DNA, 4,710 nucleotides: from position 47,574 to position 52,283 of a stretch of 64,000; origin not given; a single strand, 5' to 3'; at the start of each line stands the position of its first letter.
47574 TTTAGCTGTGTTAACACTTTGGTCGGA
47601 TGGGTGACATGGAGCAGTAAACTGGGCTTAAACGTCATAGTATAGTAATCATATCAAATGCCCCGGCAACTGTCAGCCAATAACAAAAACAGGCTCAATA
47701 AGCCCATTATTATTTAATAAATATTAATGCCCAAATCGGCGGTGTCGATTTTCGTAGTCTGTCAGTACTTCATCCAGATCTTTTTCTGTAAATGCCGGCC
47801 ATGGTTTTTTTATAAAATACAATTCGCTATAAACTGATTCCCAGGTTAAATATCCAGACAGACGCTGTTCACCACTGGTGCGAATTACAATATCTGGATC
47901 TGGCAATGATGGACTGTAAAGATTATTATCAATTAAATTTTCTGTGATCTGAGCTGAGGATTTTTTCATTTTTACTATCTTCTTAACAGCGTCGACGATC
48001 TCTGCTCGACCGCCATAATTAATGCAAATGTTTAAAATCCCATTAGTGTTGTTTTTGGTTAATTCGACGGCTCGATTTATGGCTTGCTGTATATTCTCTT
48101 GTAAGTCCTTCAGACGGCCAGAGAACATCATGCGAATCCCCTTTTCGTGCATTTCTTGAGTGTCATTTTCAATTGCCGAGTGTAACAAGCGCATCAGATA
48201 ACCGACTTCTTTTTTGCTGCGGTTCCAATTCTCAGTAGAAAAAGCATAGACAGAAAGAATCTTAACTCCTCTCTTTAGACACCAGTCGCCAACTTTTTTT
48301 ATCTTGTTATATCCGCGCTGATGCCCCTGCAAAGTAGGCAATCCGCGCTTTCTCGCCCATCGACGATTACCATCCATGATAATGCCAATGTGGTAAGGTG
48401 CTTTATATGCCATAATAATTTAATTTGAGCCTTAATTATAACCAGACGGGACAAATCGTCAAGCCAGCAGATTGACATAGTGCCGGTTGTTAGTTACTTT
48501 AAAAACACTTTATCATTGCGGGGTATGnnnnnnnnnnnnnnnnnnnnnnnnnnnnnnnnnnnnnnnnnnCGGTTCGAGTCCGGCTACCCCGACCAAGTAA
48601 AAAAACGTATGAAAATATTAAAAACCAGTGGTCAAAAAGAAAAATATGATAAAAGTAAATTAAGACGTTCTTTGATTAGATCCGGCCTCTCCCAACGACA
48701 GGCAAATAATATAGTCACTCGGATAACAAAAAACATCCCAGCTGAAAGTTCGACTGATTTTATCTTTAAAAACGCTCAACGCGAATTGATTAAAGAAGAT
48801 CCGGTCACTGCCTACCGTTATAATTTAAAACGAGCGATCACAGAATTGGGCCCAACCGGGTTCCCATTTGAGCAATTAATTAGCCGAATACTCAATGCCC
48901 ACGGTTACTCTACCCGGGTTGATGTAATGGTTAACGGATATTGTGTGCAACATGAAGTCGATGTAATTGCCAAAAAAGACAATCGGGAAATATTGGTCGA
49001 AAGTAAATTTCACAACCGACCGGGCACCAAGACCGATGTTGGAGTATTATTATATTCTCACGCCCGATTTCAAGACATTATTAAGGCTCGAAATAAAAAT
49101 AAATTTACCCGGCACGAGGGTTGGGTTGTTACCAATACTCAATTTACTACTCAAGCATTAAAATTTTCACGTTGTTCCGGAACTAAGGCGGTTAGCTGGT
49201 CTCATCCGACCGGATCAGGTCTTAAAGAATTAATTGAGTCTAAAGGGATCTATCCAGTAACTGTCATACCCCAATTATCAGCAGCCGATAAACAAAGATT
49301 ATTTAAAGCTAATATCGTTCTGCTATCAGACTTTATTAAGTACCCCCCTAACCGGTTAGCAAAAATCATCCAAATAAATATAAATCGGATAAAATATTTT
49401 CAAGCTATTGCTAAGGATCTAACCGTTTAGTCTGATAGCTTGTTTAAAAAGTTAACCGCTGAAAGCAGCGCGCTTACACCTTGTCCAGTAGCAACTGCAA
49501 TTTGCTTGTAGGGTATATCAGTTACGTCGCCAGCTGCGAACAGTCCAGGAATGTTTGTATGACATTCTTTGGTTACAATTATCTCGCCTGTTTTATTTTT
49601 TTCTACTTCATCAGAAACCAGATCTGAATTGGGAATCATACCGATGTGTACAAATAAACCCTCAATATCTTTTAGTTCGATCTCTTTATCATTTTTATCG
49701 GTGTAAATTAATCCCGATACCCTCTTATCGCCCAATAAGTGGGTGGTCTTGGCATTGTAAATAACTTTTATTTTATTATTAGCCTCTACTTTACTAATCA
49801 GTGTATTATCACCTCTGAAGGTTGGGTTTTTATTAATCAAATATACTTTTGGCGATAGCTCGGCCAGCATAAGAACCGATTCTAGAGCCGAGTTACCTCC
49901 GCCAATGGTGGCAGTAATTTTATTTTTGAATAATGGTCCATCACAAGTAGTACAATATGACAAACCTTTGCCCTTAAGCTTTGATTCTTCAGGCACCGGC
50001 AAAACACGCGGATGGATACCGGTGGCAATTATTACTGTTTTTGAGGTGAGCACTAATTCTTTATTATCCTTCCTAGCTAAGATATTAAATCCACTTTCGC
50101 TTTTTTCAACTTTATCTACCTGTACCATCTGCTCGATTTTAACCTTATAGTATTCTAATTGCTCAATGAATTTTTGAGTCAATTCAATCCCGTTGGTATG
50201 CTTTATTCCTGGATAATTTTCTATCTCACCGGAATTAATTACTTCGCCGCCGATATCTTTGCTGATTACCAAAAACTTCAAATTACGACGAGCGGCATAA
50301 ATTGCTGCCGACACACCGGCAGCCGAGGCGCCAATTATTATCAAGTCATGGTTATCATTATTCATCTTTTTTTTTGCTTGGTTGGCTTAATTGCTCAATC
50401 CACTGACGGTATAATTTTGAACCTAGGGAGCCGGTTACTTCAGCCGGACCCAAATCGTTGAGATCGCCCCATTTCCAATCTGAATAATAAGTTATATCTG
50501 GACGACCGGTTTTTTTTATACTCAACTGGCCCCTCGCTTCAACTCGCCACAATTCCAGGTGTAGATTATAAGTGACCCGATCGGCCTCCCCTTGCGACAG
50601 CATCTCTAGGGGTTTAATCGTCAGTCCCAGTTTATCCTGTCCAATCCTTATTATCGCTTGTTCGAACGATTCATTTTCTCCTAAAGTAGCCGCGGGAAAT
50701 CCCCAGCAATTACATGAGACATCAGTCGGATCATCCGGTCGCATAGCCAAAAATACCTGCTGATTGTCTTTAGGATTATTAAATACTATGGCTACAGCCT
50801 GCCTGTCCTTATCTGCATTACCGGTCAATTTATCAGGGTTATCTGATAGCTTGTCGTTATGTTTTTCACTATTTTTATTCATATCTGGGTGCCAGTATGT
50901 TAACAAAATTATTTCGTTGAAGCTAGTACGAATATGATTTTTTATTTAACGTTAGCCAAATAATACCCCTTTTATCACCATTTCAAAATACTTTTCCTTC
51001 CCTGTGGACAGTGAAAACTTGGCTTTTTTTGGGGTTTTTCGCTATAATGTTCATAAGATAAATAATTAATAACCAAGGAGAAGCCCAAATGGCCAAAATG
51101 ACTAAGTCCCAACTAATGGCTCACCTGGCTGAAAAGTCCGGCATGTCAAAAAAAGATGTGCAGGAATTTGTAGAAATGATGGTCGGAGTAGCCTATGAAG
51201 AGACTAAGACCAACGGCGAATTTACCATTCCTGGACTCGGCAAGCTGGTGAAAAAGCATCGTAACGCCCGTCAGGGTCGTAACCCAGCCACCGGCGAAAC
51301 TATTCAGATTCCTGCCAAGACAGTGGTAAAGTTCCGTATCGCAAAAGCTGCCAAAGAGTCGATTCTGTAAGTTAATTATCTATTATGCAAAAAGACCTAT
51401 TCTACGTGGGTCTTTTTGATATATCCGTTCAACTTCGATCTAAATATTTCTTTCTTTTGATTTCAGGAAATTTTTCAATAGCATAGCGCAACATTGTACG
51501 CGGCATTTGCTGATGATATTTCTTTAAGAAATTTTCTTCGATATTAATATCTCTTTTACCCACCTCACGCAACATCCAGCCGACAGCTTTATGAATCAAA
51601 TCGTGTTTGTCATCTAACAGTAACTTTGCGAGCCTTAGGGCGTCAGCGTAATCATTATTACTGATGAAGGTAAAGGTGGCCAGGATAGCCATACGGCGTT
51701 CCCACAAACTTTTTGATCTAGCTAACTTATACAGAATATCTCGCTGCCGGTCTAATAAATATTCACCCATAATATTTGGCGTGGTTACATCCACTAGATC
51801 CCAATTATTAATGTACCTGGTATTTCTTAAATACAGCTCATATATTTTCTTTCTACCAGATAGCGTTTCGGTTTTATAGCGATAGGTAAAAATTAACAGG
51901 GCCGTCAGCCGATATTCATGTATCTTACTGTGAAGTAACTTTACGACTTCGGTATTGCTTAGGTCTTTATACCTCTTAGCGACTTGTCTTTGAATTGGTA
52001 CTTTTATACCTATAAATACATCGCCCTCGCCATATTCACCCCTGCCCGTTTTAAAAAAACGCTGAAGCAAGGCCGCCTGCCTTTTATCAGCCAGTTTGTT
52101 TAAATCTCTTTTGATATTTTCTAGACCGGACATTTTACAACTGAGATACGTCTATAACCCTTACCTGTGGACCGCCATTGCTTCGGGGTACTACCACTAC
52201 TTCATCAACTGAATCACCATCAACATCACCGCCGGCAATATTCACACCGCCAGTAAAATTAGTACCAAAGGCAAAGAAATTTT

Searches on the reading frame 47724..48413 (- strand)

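Call 85: search_protein_families(library=pfam, proteins=[window:47724-48413:-], max_evalue=0.001)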
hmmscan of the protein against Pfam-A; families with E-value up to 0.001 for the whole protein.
window:47724-48413:- (229 aa): 1 family
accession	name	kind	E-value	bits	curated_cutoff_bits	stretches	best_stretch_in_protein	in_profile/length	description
PF01255.24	Prenyltransf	-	6e-85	284.7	27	1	12-228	1-219/219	Putative undecaprenyl diphosphate synthase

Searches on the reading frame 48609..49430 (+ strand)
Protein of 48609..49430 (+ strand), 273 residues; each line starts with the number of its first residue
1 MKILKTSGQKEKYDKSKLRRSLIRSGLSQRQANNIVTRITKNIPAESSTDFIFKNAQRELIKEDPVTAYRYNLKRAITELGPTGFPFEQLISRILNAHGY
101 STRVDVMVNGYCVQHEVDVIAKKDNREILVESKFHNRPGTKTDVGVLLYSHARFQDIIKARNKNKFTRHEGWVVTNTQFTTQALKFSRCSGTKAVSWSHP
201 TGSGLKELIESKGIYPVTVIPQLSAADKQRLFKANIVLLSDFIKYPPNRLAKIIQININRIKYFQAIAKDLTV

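Call 84: search_protein_families(library=pfam, proteins=[window:48609-49430:+], max_evalue=0.001)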
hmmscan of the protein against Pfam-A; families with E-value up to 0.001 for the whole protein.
window:48609-49430:+ (273 aa): 3 families
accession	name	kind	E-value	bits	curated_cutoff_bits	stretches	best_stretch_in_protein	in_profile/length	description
PF04471.18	Mrr_cat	-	3.3e-08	34.1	21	1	84-188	6-98/115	Restriction endonuclease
PF22357.2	AF1548-like_C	-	0.00015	22.2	23.9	0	215-262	1-46/56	AF1548-like, C-terminal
PF03477.21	ATP-cone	-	0.00016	22.5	25.8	1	1-65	1-72/88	ATP cone domain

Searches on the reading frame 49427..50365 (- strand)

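Call 84: search_protein_families(library=pfam, proteins=[window:49427-50365:-], max_evalue=0.001)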
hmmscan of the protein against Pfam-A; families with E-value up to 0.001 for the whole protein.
window:49427-50365:- (312 aa): 9 families
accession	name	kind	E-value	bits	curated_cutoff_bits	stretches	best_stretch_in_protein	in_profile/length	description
PF07992.20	Pyr_redox_2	-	2.8e-41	142.3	26.1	1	7-296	2-291/291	Pyridine nucleotide-disulphide oxidoreductase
PF13738.12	Pyr_redox_3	-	8.4e-21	74.9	30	1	55-279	76-305/305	Pyridine nucleotide-disulphide oxidoreductase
PF00070.33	Pyr_redox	-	6.6e-09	36.6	22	1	152-221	3-79/82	Pyridine nucleotide-disulphide oxidoreductase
PF03486.20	HI0933_like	-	1.3e-07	31.8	50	0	7-37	2-32/244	HI0933-like protein Rossmann domain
PF00890.30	FAD_binding_2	-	1.4e-07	31.5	20.4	0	7-37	1-31/414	FAD binding domain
PF01266.30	DAO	-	6.1e-06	26.4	27.9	0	7-40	1-35/353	FAD dependent oxidoreductase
PF12831.13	FAD_oxidored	-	0.0001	22.2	27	1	7-40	1-36/416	FAD dependent oxidoreductase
PF01946.23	Thi4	-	0.00042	20.1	26.2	0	5-41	17-56/235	Thi4 family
PF13450.12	NAD_binding_8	-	0.00088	20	21.9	0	10-44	1-37/68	NAD(P)-binding Rossmann-like domain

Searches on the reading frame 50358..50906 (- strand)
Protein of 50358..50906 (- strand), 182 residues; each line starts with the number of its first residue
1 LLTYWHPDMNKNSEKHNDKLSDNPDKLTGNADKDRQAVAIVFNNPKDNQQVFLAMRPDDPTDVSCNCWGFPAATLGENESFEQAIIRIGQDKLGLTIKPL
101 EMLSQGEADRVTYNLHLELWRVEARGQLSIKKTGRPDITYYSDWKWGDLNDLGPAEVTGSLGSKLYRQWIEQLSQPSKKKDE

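Call 85: search_protein_families(library=pfam, proteins=[window:50358-50906:-], max_evalue=0.001)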
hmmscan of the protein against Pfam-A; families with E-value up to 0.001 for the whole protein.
window:50358-50906:- (182 aa): 1 family
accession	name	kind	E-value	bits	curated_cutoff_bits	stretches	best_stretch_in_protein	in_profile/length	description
PF00293.34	NUDIX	-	7.5e-06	26.4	21.1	1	35-152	3-118/134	NUDIX domain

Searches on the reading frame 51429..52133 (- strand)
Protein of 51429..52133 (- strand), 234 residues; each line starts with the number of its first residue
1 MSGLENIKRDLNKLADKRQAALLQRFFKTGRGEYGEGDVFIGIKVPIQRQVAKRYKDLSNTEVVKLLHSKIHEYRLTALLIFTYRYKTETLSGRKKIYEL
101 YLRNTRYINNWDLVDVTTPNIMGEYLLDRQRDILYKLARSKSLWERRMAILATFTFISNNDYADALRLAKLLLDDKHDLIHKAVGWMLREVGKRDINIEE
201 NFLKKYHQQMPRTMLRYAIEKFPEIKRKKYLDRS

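Call 84: search_protein_families(library=pfam, proteins=[window:51429-52133:-], max_evalue=0.001)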
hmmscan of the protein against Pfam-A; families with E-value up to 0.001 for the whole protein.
window:51429-52133:- (234 aa): 1 family
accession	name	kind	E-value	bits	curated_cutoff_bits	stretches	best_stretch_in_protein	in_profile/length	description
PF08713.17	DNA_alkylation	-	9e-64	215.5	21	1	7-222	1-213/213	DNA alkylation repair enzyme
